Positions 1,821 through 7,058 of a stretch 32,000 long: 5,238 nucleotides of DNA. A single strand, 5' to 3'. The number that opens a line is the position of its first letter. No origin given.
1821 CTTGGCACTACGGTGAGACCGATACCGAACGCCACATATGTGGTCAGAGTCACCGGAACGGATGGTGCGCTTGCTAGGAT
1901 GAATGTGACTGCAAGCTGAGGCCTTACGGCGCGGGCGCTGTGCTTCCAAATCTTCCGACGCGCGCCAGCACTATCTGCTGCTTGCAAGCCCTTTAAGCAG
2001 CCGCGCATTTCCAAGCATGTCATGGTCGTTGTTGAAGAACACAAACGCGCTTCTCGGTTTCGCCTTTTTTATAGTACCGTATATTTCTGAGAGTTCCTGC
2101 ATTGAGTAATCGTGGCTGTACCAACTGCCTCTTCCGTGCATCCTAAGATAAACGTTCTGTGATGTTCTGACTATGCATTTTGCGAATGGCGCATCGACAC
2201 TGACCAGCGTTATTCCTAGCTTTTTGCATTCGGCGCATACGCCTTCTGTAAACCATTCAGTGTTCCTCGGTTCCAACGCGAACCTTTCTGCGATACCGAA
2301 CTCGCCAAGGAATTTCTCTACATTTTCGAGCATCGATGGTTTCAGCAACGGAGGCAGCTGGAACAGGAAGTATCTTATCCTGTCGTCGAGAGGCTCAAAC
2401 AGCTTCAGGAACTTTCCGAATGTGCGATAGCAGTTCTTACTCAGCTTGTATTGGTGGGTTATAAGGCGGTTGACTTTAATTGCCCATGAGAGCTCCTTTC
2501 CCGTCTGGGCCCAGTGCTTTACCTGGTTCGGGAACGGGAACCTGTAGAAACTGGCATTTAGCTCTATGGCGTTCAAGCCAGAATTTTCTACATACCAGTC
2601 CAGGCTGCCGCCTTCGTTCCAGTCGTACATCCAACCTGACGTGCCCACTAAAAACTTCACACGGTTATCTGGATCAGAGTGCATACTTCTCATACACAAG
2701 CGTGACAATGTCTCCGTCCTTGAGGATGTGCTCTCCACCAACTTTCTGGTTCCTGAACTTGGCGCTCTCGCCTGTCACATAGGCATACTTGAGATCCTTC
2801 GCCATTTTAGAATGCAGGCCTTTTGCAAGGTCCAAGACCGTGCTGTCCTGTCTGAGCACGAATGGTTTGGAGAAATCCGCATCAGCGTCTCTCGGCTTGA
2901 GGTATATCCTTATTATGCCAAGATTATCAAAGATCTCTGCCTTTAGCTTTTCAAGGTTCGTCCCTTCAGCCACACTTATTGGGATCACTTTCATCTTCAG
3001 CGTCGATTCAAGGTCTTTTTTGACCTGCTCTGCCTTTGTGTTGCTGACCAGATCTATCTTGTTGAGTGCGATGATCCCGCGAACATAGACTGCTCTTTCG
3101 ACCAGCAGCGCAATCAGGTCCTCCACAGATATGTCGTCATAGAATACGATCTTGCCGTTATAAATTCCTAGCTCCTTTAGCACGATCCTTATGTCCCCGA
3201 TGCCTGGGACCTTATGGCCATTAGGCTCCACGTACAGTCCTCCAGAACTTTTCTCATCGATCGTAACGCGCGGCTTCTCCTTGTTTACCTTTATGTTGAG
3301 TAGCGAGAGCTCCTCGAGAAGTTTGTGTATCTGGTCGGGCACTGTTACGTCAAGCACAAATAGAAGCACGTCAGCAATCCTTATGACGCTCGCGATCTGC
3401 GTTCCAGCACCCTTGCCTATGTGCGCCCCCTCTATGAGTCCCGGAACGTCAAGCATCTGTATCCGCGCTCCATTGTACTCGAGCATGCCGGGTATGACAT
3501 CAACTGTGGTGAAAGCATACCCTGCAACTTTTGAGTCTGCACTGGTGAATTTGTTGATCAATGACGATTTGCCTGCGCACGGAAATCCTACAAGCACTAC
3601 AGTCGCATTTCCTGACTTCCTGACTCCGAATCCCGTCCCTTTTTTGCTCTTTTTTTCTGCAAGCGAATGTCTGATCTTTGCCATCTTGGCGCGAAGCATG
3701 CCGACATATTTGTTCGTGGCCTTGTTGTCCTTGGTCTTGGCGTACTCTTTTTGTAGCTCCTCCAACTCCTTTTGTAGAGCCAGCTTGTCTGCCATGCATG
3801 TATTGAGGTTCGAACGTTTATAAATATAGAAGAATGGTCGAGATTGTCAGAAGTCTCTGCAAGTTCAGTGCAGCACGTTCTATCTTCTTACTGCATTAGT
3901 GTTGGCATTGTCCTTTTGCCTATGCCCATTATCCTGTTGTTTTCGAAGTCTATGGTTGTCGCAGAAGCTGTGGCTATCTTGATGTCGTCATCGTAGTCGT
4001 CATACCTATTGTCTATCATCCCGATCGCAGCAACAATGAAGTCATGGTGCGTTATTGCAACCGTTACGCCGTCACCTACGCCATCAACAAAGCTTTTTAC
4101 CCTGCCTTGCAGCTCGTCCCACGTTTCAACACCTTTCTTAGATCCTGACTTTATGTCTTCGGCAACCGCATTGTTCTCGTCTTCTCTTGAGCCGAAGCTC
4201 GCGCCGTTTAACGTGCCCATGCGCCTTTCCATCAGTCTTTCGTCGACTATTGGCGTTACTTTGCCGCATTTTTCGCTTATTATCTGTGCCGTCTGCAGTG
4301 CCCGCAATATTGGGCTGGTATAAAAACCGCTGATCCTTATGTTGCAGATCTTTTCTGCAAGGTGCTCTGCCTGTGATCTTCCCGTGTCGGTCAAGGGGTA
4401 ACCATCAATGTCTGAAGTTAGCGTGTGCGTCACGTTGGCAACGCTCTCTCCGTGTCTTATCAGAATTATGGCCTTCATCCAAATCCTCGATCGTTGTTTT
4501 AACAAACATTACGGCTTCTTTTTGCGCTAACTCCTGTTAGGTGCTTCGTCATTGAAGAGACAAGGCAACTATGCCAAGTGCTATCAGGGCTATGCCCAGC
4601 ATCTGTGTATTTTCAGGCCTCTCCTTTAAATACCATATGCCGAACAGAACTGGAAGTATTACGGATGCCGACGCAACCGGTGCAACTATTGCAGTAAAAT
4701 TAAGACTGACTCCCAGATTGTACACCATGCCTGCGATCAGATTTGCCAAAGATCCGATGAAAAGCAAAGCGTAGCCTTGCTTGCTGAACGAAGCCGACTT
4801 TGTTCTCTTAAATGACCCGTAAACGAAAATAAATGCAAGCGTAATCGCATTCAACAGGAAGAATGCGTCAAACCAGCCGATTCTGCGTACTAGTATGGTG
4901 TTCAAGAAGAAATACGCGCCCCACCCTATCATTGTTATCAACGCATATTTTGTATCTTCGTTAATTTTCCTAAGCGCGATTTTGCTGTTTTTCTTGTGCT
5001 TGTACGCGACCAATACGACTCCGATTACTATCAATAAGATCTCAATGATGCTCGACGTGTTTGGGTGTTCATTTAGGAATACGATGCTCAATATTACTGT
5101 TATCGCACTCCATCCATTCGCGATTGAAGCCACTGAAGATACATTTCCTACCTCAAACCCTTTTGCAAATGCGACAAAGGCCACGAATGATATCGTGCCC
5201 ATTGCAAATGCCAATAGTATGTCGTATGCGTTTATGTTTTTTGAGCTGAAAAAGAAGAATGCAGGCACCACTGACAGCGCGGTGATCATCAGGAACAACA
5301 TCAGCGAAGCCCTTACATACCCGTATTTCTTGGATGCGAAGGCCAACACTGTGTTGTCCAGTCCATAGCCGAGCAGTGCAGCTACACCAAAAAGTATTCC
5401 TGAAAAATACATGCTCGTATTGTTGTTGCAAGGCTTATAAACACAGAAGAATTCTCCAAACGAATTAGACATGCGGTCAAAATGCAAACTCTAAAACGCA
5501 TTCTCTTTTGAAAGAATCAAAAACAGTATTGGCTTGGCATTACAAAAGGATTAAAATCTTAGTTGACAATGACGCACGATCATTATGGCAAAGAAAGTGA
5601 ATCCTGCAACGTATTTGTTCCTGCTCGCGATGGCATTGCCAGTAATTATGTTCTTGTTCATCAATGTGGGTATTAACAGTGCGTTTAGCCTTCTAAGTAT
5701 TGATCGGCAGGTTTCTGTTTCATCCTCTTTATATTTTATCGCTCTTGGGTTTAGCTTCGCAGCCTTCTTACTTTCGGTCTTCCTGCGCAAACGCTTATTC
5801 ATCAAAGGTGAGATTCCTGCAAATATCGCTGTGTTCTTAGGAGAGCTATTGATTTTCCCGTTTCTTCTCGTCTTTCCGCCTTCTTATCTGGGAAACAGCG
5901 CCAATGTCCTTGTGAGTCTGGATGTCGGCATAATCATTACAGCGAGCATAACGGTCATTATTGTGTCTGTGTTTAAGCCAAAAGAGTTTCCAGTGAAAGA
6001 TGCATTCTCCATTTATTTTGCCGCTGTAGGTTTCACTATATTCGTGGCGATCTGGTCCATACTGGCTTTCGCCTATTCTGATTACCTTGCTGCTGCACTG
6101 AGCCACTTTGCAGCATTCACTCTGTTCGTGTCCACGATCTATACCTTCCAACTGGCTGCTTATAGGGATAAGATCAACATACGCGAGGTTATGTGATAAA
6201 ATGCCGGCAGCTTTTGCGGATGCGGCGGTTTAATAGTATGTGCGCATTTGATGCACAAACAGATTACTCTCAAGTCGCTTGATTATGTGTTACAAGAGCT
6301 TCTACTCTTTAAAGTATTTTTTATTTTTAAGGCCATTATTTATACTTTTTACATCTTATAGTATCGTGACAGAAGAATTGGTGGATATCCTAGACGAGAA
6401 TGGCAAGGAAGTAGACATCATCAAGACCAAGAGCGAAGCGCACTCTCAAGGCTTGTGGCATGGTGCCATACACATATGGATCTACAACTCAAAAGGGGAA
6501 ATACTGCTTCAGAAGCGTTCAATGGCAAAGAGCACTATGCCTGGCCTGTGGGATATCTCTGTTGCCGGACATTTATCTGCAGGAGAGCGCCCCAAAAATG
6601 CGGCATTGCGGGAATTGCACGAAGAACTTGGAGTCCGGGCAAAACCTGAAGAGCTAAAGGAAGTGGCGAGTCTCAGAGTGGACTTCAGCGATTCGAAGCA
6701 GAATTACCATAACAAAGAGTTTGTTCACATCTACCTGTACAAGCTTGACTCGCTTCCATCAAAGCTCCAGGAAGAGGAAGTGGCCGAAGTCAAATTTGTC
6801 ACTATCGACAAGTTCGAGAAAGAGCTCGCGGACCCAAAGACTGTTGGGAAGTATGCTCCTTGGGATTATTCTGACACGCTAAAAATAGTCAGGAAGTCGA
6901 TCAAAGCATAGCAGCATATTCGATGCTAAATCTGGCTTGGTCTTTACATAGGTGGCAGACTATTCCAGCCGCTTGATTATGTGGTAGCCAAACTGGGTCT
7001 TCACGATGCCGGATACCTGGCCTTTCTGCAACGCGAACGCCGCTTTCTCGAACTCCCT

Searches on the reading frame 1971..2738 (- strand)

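Call 85: search_protein_families(library=pfam, proteins=[window:1971-2738:-], max_evalue=0.001)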
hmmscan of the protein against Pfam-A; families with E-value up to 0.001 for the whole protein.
window:1971-2738:- (255 aa): 1 family
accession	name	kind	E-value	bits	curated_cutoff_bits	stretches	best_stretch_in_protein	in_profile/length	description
PF01904.24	DUF72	-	1.2e-44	153.4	25.3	1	45-248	10-214/217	Protein of unknown function DUF72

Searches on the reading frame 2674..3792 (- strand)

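Call 12: search_protein_families(library=pfam, proteins=[window:2674-3792:-], max_evalue=0.001)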
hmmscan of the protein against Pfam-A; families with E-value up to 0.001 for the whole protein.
window:2674-3792:- (372 aa): 6 families
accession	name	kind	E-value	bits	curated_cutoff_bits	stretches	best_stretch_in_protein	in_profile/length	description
PF01926.29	MMR_HSR1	-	9.6e-24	84.1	21.9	1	64-176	1-108/113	50S ribosome-binding GTPase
PF16897.10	MMR_HSR1_Xtn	-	7.6e-20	71.3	35.2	1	200-292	19-105/106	C-terminal region of MMR_HSR1 domain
PF02421.24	FeoB_N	-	1.2e-16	61.1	27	2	64-125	2-63/156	Ferrous iron transport protein B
PF02824.27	TGS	-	8.8e-13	48.5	22.2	1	294-366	1-59/60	TGS domain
PF03193.22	RsgA_GTPase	-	7.6e-08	32.8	30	1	235-291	52-108/174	RsgA GTPase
PF00025.27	Arf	-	4.4e-05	23.5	22.3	0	62-164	14-106/174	ADP-ribosylation factor family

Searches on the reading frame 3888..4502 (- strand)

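Call 85: search_protein_families(library=pfam, proteins=[window:3888-4502:-], max_evalue=0.001)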
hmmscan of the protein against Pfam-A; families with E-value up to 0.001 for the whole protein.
window:3888-4502:- (204 aa): 1 family
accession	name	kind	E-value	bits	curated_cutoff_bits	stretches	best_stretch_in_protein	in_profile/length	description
PF00300.27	His_Phos_1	-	6.8e-30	104.6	21.7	1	12-190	1-185/194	Histidine phosphatase superfamily (branch 1)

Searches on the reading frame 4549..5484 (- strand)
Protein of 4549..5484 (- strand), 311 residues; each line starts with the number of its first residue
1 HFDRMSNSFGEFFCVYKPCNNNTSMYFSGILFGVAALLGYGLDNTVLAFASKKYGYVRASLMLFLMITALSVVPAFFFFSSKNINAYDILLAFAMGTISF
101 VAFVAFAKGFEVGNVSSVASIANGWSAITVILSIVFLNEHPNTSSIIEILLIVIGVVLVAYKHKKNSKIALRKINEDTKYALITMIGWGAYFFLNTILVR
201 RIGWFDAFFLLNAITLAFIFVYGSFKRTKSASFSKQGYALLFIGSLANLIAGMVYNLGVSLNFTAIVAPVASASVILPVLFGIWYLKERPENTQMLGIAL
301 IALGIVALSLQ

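Call 12: search_protein_families(library=pfam, proteins=[window:4549-5484:-], max_evalue=0.001)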
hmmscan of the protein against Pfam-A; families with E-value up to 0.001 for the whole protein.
window:4549-5484:- (311 aa): 1 family
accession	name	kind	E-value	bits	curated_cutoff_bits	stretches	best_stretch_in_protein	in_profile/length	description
PF00892.27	EamA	-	2.2e-22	80.2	28.2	2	28-160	2-134/135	EamA-like transporter family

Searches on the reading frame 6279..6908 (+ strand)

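Call 85: search_protein_families(library=pfam, proteins=[window:6279-6908:+], max_evalue=0.001)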
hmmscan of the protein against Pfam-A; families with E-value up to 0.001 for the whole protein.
window:6279-6908:+ (210 aa): 2 families
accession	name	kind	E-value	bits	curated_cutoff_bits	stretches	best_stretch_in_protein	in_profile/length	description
PF00293.34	NUDIX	-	4.1e-23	82.3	21.1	1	61-183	3-121/134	NUDIX domain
PF14815.12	NUDIX_4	-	4.2e-05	23.8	35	1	67-192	4-110/113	NUDIX domain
